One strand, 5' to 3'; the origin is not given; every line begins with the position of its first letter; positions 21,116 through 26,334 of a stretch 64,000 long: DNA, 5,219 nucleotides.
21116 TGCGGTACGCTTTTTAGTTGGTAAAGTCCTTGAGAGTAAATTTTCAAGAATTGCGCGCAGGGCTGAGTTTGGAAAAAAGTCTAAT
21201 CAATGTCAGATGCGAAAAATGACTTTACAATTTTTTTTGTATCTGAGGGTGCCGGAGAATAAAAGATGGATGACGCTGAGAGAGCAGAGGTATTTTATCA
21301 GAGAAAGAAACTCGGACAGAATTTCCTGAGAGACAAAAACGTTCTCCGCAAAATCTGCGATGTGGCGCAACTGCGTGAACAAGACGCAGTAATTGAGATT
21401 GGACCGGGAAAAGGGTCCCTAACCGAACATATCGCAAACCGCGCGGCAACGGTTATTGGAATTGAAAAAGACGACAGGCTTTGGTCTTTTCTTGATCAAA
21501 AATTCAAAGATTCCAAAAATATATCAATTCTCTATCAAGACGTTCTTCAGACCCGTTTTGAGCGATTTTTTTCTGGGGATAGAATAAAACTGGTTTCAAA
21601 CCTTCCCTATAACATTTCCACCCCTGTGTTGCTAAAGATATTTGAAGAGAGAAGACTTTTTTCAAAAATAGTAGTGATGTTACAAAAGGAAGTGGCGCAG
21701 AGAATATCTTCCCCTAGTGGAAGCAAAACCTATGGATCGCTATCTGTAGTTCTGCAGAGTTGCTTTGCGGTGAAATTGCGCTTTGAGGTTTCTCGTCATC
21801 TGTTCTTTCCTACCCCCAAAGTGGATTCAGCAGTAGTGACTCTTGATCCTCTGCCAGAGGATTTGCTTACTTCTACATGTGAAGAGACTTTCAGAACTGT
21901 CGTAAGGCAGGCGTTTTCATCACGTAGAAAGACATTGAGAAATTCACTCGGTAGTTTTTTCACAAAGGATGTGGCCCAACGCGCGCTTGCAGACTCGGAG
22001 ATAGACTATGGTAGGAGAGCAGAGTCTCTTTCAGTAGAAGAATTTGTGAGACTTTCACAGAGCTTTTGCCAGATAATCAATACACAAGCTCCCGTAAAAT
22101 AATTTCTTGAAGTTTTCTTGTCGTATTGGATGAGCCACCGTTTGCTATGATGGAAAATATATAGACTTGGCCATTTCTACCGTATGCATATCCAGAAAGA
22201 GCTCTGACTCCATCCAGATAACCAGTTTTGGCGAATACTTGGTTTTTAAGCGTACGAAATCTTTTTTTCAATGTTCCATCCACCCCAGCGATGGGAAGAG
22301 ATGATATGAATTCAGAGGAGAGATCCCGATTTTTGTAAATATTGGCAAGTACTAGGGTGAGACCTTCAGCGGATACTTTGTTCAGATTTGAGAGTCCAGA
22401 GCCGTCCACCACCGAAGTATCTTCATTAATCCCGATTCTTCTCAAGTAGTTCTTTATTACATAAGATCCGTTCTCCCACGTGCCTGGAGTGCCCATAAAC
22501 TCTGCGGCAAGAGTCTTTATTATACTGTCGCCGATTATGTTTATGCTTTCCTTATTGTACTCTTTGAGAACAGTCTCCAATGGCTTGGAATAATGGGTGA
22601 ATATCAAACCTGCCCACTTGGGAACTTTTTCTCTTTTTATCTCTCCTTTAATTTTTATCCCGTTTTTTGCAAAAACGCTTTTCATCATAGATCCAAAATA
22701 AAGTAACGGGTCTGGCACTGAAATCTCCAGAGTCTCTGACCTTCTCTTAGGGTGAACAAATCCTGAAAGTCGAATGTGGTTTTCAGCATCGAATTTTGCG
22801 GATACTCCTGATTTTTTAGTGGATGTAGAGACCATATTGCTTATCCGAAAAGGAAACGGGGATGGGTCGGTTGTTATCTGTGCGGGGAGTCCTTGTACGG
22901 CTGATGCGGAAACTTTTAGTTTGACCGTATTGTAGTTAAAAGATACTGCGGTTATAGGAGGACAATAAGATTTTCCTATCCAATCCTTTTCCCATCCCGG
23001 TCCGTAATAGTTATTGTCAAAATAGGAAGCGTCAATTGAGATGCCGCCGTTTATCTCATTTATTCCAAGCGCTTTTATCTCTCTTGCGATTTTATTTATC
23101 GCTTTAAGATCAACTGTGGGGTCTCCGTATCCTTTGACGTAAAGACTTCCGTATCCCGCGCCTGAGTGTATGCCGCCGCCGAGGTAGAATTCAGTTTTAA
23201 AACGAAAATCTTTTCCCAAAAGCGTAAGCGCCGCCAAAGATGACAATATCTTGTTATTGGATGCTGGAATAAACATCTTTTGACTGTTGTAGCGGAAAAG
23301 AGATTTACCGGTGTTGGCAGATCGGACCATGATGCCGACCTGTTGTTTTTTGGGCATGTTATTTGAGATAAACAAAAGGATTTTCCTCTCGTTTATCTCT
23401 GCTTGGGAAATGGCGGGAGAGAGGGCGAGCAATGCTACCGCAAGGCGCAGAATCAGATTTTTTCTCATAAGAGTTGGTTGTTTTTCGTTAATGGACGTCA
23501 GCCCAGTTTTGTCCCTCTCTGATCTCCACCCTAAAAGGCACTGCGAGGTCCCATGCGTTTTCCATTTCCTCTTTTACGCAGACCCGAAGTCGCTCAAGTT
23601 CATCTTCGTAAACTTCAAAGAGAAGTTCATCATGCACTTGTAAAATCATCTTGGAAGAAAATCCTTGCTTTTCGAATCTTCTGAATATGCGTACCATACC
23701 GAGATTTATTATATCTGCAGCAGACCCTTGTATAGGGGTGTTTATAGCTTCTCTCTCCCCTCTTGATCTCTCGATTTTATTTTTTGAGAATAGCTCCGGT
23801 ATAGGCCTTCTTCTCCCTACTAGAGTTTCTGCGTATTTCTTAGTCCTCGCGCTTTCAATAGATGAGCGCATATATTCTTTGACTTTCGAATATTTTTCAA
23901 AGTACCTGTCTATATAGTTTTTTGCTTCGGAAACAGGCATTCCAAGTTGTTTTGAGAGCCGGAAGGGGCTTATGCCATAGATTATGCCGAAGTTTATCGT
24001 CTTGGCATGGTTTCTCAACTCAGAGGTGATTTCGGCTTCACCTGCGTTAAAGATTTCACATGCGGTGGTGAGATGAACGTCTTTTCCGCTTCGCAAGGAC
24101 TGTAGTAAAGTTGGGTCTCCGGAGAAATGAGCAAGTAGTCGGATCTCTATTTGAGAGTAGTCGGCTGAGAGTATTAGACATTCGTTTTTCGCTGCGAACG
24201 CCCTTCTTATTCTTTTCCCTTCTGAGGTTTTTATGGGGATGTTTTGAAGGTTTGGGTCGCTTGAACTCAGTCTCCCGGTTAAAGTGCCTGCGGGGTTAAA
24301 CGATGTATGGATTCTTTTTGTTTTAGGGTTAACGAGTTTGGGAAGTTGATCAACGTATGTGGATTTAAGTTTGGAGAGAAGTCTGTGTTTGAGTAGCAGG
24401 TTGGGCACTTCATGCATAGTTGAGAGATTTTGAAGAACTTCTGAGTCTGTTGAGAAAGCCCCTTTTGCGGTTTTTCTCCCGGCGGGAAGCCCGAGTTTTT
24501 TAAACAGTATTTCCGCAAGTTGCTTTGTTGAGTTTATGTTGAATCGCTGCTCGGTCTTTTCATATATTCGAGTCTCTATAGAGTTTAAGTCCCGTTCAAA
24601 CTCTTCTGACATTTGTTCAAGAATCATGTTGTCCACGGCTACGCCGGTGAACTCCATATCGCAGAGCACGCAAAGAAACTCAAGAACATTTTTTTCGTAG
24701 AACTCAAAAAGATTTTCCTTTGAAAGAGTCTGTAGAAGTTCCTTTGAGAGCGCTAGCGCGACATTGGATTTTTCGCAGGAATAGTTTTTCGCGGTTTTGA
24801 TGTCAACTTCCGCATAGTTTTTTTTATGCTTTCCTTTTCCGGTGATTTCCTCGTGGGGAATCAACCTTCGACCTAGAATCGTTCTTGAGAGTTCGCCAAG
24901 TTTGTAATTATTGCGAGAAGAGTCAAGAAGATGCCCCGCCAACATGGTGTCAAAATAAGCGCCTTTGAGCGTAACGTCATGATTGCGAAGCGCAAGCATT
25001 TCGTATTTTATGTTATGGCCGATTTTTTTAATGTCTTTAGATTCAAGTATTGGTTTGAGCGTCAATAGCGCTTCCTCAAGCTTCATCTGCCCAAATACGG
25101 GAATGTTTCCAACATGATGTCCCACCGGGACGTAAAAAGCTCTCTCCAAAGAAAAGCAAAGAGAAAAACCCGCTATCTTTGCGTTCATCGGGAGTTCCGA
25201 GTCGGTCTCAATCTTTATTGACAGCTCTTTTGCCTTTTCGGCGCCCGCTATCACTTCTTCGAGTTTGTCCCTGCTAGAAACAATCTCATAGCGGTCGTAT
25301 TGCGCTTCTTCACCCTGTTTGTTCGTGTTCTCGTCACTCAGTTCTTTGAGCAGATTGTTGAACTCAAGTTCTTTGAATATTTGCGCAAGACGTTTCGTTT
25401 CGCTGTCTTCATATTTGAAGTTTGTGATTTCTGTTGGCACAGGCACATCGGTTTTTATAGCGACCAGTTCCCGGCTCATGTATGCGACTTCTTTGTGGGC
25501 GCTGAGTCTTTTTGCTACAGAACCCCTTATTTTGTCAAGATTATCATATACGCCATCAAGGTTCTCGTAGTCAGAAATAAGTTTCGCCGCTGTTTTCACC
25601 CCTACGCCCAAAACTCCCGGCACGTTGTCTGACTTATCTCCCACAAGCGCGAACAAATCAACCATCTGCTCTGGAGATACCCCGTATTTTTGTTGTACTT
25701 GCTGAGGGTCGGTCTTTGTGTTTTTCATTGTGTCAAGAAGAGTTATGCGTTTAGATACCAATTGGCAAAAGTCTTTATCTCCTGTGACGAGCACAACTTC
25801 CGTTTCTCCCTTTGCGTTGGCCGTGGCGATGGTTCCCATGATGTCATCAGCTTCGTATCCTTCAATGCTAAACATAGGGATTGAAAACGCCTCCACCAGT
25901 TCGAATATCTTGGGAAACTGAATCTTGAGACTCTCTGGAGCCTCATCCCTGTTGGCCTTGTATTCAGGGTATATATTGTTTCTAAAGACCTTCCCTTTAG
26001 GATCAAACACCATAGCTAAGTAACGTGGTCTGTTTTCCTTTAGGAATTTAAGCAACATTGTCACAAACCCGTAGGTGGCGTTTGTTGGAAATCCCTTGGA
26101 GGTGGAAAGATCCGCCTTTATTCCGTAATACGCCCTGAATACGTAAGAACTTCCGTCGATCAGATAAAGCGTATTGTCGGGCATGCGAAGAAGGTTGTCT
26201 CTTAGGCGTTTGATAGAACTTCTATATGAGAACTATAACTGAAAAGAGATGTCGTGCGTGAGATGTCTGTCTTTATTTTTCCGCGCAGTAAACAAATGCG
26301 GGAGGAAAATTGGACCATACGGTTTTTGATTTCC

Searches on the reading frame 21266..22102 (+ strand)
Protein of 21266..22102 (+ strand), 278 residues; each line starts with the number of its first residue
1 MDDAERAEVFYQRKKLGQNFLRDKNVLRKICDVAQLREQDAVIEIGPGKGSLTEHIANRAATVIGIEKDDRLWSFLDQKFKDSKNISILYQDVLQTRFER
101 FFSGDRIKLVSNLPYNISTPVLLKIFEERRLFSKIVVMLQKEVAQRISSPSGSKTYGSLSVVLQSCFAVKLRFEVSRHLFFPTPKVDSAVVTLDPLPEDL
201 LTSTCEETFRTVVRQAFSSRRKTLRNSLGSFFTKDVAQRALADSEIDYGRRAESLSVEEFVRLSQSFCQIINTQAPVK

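Call 8: search_protein_families(library=pfam, proteins=[window:21266-22102:+], max_evalue=0.001)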
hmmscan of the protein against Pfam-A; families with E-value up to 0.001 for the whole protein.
window:21266-22102:+ (278 aa): 2 families
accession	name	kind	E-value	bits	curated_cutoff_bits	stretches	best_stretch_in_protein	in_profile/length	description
PF00398.26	RrnaAD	-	2e-67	227.5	24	1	12-266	4-260/263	Ribosomal RNA adenine dimethylase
PF13649.12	Methyltransf_25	-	0.00019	22.5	27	1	42-100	1-62/97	Methyltransferase domain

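Call 12: find_encoding_contigs(protein=window:21266-22102:+, flank=10000, max_places=6)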
Protein window:21266-22102:+ (278 aa): no gene with exactly this product is on record in the collection.

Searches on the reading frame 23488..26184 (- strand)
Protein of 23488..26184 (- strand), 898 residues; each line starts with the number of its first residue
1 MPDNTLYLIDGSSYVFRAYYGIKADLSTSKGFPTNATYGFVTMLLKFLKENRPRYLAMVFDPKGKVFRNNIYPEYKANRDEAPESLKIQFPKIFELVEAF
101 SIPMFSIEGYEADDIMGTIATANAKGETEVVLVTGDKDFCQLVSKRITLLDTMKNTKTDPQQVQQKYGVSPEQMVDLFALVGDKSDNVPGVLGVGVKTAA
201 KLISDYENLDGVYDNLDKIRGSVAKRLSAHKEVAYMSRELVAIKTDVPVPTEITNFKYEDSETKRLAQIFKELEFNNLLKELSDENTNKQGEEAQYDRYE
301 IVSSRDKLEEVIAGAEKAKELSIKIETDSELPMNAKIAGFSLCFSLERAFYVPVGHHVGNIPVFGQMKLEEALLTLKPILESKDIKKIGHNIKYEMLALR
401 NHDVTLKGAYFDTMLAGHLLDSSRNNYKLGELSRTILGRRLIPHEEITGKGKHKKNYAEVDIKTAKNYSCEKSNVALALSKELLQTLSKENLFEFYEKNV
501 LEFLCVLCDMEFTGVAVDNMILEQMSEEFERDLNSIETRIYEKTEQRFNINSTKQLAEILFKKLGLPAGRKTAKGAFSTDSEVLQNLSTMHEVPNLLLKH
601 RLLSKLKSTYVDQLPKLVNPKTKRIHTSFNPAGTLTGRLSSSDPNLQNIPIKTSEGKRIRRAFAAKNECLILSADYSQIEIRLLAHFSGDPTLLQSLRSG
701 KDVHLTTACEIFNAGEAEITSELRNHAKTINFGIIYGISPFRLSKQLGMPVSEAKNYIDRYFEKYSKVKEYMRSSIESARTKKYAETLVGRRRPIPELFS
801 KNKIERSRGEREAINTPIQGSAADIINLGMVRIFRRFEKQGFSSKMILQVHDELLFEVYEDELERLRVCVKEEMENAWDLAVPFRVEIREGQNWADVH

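Call 8: search_protein_families(library=pfam, proteins=[window:23488-26184:-], max_evalue=0.001)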
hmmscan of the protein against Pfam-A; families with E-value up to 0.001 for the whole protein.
window:23488-26184:- (898 aa): 5 families
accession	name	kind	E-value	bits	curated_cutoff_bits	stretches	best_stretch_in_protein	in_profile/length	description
PF00476.26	DNA_pol_A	-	1e-155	518.9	34.3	1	521-896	3-381/381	DNA polymerase family A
PF02739.22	5_3_exonuc_N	-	2.1e-58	197.1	34.3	1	5-168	1-164/164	5'-3' exonuclease, N-terminal resolvase-like domain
PF01367.25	5_3_exonuc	-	7e-32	110.2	40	1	169-262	1-95/97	5'-3' exonuclease, C-terminal SAM fold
PF01612.26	DNA_pol_A_exo1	-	7.8e-15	55.5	23.6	1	299-485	1-170/173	3'-5' exonuclease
PF22619.2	DNA_polI_exo1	-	2.9e-12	47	27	1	368-456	34-120/140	DNA polymerase I, ribonuclease H-like domain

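Call 9: find_encoding_contigs(protein=window:23488-26184:-, flank=10000, max_places=6)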
Protein window:23488-26184:- (898 aa): no gene with exactly this product is on record in the collection.

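Call 23: find_related_loci(query=window:23488-26184:-, collection=genome_contigs, flank=10000)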
Query window:23488-26184:- (898 aa) in genome_contigs; peptide patterns used: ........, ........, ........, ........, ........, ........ (x = any residue, [..] = any of these).
48 stretches matched a pattern; 31 encode a relative of the query (tblastn E <= 1e-3); 31 distinct loci.
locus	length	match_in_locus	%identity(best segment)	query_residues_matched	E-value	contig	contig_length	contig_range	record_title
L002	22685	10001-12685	69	1-898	0e+0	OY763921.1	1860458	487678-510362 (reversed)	MAG: Thermodesulfobacteriota bacterium isolate 558d1e46-7206-424d-903a-c7a0170f7b97 genome assembly, chromosome: 1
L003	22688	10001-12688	66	1-898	0e+0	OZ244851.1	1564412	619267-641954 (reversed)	MAG: Thermodesulfobacteriota bacterium isolate 32987e0f-ffa3-4188-b858-a910181e196f genome assembly, chromosome: 1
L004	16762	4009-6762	41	6-898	0e+0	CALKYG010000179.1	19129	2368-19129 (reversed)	MAG TPA_asm: uncultured Alphaproteobacteria bacterium isolate SRR6227243_bin.68_CONCOCT_v1.1_MAG genome assembly, contig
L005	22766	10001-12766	39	6-898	0e+0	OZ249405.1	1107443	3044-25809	Candidatus Pelagibacterales bacterium isolate MiE-29 genome assembly, chromosome: MiE-29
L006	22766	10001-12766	39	6-898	0e+0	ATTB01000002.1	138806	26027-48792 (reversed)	Alpha proteobacterium SCGC AAA028-C07 A28C7DRAFT_NODE-unique_2_len_138806.2_C, whole genome shotgun sequence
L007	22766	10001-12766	39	6-898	0e+0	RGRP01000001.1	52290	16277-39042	MAG: Candidatus Fonsibacter lacus isolate WB8_6_001 contig_100_0, whole genome shotgun sequence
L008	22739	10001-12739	41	6-898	0e+0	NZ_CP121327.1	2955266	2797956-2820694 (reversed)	MAG: Hyphobacterium sp. isolate NCC532_bact_7827 chromosome, complete genome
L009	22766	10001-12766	39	6-898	0e+0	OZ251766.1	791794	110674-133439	MAG: Candidatus Pelagibacterales bacterium isolate N-InaH-25sep22-C54 genome assembly, chromosome: 1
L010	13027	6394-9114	41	6-898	0e+0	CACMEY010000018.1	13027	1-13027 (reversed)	MAG: uncultured Alphaproteobacteria bacterium isolate AG-891-E17 genome assembly, contig: AG-891-E17_NODE_18, whole geno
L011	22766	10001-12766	39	1-898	0e+0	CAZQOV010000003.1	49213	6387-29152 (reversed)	MAG TPA_asm: uncultured Bacteroidaceae bacterium isolate SRP252850_co1_64 genome assembly, contig: NODE_992_length_49213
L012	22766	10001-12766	39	6-898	0e+0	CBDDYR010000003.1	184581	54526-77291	MAG: Candidatus Pelagibacterales bacterium isolate N-IMU-22jan24-050 genome assembly, contig: N-IMU-22jan24-C435, whole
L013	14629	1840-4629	38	3-898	0e+0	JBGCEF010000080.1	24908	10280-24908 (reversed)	MAG: Bdellovibrionales bacterium isolate SGMAG-54 contig80, whole genome shotgun sequence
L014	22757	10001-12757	40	3-898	0e+0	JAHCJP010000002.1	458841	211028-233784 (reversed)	MAG: Maricaulaceae bacterium isolate TGS_PRO3 PRO3_2, whole genome shotgun sequence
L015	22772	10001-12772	39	5-898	0e+0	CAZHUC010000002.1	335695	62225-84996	MAG TPA_asm: uncultured Rickettsiales bacterium isolate SRP329715_co2_387 genome assembly, contig: NODE_37_length_335695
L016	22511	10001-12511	36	6-896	3e-165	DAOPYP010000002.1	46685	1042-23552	MAG TPA_asm: Oscillospiraceae bacterium isolate AMR_MDS_1311 NODE_629_length_46685_cov_5.468818, whole genome shotgun se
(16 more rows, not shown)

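Call 31: find_homologous_proteins(query=window:23488-26184:-, max_evalue=1e-100)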
Query window:23488-26184:- (898 aa): 7769 proteins with E <= 1e-100 among 8000 candidates; the best 120 are listed.
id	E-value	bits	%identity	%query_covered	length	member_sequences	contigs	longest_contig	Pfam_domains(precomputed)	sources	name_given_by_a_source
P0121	0.0e+0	2002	100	100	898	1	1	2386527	PF01612.27,PF01367.26,PF02739.23,PF22619.3,PF00476.27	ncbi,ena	-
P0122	0.0e+0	1538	82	94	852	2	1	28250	PF01612.27,PF01367.26,PF02739.23,PF22619.3,PF00476.27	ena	-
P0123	0.0e+0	1384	69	100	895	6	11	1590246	PF01612.27,PF01367.26,PF02739.23,PF22619.3,PF00476.27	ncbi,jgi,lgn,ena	-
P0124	0.0e+0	1382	69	100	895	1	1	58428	PF01612.27,PF01367.26,PF02739.23,PF22619.3,PF00476.27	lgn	-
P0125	0.0e+0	1380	69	100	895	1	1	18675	PF01612.27,PF01367.26,PF02739.23,PF22619.3,PF00476.27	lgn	-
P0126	0.0e+0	1378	69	100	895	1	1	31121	PF01612.27,PF01367.26,PF02739.23,PF22619.3,PF00476.27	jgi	-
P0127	0.0e+0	1378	69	100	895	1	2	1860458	PF01612.27,PF01367.26,PF02739.23,PF22619.3,PF00476.27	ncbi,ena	-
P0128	0.0e+0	1378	69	100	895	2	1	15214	PF01612.27,PF01367.26,PF02739.23,PF22619.3,PF00476.27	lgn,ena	-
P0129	0.0e+0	1377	69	100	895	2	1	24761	PF01612.27,PF01367.26,PF02739.23,PF22619.3,PF00476.27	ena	-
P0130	0.0e+0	1377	69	100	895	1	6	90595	PF01612.27,PF01367.26,PF02739.23,PF22619.3,PF00476.27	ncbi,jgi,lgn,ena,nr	ncbi:MAG: DNA polymerase I [Candidatus Dadabacteria bacterium]|nr:DNA polymerase I [Candidatus Dadab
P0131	0.0e+0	1377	69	100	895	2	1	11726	PF01612.27,PF01367.26,PF02739.23,PF22619.3,PF00476.27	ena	-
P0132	0.0e+0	1376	69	100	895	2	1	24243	PF01612.27,PF01367.26,PF02739.23,PF22619.3,PF00476.27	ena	-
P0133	0.0e+0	1375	69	100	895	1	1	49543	PF01612.27,PF01367.26,PF02739.23,PF22619.3,PF00476.27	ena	-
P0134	0.0e+0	1374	68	100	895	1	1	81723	PF01612.27,PF01367.26,PF02739.23,PF22619.3,PF00476.27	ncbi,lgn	-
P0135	0.0e+0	1373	69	100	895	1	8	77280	PF01612.27,PF01367.26,PF02739.23,PF22619.3,PF00476.27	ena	-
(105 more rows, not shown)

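Call 32: find_encoding_contigs(protein=P0121, flank=10000, max_places=4)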
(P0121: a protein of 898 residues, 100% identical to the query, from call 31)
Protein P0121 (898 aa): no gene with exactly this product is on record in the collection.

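Call 33: find_encoding_contigs(protein=P0122, flank=10000, max_places=4)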
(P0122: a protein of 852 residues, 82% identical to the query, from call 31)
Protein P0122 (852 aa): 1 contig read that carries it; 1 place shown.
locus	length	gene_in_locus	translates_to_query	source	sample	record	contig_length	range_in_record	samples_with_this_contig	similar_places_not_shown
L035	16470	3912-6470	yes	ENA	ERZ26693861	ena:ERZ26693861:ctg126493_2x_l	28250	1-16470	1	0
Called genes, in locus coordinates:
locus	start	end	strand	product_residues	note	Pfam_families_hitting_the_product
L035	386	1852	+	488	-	PF01391:Collagen (weak), PF08548:Peptidase_M10_C (faint), PF00353:HemolysinCabind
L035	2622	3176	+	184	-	PF00156:Pribosyltran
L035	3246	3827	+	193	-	PF00398:RrnaAD (weak), PF13489:Methyltransf_23 (weak), PF13847:Methyltransf_31 (weak), PF08241:Methyltransf_11 (weak), PF08242:Methyltransf_12 (weak), PF13649:Methyltransf_25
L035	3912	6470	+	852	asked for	PF02739:5_3_exonuc_N, PF01367:5_3_exonuc, PF01612:DNA_pol_A_exo1, PF22619:DNA_polI_exo1, PF00476:DNA_pol_A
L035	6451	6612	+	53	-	PF00476:DNA_pol_A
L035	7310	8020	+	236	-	PF02113:Peptidase_S13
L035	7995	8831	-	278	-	PF00398:RrnaAD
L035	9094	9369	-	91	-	PF04977:DivIC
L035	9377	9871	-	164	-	PF00753:Lactamase_B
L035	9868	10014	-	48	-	-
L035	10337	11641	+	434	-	PF01391:Collagen (weak), PF00353:HemolysinCabind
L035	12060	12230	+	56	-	-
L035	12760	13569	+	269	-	PF00291:PALP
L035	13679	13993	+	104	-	-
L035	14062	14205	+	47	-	-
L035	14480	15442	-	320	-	PF26314:MptA_B_family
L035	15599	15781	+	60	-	-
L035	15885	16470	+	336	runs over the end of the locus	PF01384:PHO4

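Call 34: list_cluster_members(proteins=[P0121, P0001])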
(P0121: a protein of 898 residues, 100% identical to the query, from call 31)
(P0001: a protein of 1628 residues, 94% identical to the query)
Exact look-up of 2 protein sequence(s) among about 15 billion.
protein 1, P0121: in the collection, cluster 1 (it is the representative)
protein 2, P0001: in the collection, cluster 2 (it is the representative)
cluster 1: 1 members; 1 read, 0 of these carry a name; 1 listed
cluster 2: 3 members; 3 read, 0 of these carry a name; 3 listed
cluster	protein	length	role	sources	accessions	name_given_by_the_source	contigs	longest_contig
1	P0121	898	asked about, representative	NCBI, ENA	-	-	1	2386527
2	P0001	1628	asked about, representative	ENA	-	-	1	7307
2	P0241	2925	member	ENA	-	-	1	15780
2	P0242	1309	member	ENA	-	-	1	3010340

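Call 36: find_encoding_contigs(protein=P0242, flank=10000, max_places=4)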
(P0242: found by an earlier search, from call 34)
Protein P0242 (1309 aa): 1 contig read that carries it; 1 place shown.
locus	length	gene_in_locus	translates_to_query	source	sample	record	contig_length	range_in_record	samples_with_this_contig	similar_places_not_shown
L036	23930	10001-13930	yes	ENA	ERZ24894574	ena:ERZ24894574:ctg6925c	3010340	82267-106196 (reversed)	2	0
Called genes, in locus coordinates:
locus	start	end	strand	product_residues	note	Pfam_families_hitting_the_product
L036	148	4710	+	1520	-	PF00310:GATase_2, PF04898:Glu_syn_central, PF01645:Glu_synthase, PF01493:GXGXG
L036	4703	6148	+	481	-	PF14691:Fer4_20, PF00890:FAD_binding_2 (weak), PF01266:DAO (weak), PF03486:HI0933_like (weak), PF07992:Pyr_redox_2, PF12831:FAD_oxidored (weak), PF13450:NAD_binding_8, PF01593:Amino_oxidase, +2 more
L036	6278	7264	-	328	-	-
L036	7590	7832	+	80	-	PF02577:BFN_dom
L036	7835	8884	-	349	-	PF22352:K319L-like_PKD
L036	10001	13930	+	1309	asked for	PF16656:Pur_ac_phosph_N (faint), PF22433:MtxA_IG-like (faint), PF25059:FN3_DSCAM-DSCAML_C (faint), PF00041:fn3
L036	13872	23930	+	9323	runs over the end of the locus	-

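Call 37: find_encoding_contigs(protein=P0241, flank=10000, max_places=4)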
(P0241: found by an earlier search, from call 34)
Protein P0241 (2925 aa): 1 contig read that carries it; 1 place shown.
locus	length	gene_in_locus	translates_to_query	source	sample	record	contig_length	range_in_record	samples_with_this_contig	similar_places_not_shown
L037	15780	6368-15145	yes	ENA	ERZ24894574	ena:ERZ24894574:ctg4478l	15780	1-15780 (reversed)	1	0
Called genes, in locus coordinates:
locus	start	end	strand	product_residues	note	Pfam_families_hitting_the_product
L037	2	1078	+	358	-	?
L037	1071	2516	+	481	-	PF14691:Fer4_20, PF00890:FAD_binding_2 (weak), PF01266:DAO (weak), PF03486:HI0933_like (weak), PF07992:Pyr_redox_2, PF12831:FAD_oxidored (weak), PF13450:NAD_binding_8, PF01593:Amino_oxidase, +2 more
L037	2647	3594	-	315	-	-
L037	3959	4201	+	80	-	PF02577:BFN_dom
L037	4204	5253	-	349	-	PF22352:K319L-like_PKD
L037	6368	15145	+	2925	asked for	PF00041:fn3, PF00041:fn3, PF00041:fn3, PF03160:Calx-beta, PF00801:PKD, PF22352:K319L-like_PKD, PF03160:Calx-beta, PF05345:He_PIG, +18 more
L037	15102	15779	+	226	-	?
